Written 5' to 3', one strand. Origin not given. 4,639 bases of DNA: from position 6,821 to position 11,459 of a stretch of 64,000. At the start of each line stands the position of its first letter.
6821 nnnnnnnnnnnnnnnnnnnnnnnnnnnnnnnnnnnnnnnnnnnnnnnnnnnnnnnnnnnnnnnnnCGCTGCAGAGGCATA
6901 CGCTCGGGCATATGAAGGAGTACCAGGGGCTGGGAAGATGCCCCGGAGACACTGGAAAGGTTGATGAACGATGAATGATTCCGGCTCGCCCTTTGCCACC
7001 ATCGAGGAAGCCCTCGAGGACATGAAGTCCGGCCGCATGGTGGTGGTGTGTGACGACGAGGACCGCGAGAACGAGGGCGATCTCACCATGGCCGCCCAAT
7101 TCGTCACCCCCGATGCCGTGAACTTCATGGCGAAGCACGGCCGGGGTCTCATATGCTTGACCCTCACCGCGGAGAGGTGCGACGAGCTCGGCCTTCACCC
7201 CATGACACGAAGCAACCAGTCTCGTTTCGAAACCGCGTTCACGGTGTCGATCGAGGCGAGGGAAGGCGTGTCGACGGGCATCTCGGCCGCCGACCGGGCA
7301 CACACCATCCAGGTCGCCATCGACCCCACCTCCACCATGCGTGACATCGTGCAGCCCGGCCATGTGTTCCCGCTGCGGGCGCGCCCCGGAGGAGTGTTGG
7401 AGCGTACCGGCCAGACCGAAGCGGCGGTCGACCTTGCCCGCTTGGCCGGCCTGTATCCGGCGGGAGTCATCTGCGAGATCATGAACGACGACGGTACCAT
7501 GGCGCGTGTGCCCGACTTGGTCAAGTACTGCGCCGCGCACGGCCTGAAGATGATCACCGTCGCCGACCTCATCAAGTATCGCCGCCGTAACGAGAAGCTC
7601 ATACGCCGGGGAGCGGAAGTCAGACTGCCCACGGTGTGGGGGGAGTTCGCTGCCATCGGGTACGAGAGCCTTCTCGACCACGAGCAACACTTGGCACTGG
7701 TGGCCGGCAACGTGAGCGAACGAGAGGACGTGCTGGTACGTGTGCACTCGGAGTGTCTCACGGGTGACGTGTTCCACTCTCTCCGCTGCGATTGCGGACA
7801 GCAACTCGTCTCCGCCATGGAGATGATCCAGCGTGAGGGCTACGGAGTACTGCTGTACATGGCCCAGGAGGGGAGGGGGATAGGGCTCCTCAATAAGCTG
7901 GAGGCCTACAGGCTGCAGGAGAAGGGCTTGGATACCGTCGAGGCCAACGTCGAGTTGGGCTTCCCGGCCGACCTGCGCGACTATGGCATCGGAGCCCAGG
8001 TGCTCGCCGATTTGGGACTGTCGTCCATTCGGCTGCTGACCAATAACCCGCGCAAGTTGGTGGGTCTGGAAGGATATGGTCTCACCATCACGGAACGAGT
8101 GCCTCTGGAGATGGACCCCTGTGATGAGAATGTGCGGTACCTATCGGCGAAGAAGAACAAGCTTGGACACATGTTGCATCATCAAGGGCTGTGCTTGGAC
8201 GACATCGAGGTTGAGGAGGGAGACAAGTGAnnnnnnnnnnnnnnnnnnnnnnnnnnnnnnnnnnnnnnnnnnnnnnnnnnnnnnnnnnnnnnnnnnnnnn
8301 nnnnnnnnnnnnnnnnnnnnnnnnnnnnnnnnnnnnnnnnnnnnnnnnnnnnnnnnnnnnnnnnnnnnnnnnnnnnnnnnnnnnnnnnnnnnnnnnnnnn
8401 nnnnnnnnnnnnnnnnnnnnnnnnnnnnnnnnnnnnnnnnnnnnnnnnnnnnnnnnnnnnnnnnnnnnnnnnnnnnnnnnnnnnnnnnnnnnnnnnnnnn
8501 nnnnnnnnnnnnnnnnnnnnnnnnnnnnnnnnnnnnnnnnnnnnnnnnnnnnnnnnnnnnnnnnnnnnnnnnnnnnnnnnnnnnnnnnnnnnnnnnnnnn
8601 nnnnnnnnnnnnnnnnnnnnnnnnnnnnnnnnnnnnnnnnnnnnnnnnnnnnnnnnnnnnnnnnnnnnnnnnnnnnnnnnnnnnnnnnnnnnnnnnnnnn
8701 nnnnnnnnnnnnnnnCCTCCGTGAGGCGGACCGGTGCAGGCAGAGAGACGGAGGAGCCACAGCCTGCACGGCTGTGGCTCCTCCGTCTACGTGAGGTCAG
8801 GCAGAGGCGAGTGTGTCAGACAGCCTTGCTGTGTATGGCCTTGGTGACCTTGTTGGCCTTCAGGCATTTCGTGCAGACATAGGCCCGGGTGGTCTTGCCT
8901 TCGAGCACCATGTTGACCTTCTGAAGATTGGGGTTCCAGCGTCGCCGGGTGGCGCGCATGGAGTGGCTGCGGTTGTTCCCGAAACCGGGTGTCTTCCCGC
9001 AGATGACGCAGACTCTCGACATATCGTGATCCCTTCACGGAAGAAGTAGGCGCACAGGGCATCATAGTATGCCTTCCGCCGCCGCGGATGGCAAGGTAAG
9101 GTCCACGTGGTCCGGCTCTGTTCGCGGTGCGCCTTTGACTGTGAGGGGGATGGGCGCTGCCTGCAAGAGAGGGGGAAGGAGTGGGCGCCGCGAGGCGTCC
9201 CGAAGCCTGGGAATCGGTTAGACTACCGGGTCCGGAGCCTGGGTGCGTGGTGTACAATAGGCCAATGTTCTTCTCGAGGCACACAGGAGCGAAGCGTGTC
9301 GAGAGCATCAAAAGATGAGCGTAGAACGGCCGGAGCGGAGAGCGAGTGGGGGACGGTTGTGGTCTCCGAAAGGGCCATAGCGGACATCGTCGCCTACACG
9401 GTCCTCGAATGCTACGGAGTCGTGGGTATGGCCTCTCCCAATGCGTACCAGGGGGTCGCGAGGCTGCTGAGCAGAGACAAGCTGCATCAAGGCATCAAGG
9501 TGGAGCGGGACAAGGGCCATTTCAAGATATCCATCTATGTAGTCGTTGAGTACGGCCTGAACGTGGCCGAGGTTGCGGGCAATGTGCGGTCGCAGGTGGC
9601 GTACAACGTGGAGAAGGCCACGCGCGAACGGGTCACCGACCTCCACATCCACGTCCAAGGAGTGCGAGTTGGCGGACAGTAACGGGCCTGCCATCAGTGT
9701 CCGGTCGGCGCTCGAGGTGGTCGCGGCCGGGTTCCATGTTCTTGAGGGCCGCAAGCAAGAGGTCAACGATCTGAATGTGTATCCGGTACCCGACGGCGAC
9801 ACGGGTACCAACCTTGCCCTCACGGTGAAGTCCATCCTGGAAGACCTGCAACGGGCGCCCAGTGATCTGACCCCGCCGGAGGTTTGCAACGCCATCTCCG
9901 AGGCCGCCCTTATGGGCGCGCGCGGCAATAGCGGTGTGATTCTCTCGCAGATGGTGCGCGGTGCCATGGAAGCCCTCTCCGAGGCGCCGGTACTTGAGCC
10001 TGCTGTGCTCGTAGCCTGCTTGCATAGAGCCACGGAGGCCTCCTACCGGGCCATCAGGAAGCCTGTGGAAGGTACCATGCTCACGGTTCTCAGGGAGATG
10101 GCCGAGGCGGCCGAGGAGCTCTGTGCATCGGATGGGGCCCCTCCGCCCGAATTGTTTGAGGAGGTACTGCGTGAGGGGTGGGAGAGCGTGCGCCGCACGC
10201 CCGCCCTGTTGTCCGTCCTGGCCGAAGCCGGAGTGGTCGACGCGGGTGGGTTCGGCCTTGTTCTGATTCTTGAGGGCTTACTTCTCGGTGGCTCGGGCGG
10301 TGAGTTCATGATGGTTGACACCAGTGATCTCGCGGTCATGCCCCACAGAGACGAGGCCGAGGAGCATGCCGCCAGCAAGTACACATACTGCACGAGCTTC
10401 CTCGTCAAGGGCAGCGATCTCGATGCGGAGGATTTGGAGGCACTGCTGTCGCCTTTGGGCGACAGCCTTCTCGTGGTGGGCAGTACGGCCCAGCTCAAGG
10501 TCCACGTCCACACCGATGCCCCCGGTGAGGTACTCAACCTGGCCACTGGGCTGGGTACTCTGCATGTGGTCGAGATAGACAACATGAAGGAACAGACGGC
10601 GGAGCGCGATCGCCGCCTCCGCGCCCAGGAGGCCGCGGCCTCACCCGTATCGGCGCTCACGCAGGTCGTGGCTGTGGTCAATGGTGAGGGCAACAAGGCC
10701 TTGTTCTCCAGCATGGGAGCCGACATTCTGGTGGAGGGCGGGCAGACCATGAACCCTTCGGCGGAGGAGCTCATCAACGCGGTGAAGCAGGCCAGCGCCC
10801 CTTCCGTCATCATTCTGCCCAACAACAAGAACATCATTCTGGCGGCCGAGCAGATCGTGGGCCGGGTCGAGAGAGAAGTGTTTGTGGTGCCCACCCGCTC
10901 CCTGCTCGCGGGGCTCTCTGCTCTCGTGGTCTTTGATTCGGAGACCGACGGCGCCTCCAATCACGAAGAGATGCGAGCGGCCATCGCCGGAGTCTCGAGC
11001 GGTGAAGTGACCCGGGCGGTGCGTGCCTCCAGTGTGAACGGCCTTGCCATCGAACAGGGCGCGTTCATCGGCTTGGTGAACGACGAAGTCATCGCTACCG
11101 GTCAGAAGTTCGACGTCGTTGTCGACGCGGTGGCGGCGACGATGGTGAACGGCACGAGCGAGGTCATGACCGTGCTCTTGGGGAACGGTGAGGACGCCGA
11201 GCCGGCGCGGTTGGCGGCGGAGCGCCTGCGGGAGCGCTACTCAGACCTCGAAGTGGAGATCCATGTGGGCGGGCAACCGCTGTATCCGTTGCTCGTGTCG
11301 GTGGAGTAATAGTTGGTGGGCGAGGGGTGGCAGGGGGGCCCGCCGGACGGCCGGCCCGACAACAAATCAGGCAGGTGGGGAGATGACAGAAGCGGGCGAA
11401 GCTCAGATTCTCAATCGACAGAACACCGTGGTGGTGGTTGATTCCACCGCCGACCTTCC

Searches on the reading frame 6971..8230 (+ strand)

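Call 66: search_protein_families(library=pfam, proteins=[window:6971-8230:+], max_evalue=0.00001)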
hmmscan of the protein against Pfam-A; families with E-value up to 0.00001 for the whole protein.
window:6971-8230:+ (419 aa): 2 families
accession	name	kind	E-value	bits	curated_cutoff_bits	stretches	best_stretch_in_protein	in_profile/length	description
PF00926.24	DHBP_synthase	-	6.5e-89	297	26.4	1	12-203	1-191/191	3,4-dihydroxy-2-butanone 4-phosphate synthase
PF00925.25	GTP_cyclohydro2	-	1.3e-73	246.4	23.3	1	214-378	3-165/165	GTP cyclohydrolase II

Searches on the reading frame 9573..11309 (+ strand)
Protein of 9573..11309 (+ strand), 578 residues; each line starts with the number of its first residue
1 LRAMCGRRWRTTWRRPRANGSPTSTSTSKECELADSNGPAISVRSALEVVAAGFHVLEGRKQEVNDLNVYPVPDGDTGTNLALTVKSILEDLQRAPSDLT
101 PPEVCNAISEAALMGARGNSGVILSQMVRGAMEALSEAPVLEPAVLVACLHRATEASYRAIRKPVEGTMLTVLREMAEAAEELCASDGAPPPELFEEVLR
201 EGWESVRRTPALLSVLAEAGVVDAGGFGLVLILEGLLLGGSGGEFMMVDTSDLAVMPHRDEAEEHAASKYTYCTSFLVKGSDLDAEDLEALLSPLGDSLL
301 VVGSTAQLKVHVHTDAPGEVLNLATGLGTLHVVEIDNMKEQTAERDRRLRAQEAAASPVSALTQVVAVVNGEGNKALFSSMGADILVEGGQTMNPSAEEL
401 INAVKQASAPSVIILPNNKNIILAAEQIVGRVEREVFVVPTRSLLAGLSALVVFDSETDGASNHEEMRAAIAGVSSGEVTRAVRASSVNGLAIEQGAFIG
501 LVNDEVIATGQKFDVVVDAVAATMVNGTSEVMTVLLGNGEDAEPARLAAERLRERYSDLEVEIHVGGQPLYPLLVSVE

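Call 66: search_protein_families(library=pfam, proteins=[window:9573-11309:+], max_evalue=0.00001)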
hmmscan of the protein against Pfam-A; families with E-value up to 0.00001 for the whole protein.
window:9573-11309:+ (578 aa): 3 families
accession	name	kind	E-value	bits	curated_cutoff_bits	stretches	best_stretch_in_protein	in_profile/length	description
PF13684.11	FakA-like_C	-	8.3e-68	228.4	23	1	365-578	2-216/216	Fatty acid kinase subunit A-like, C-terminal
PF02734.22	Dak2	-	1.8e-39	135.9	27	1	71-237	1-173/174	DAK2 domain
PF21645.3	FakA-like_M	-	1.8e-24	85.8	24.9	1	269-344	1-79/80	Fatty acid kinase subunit A-like, middle domain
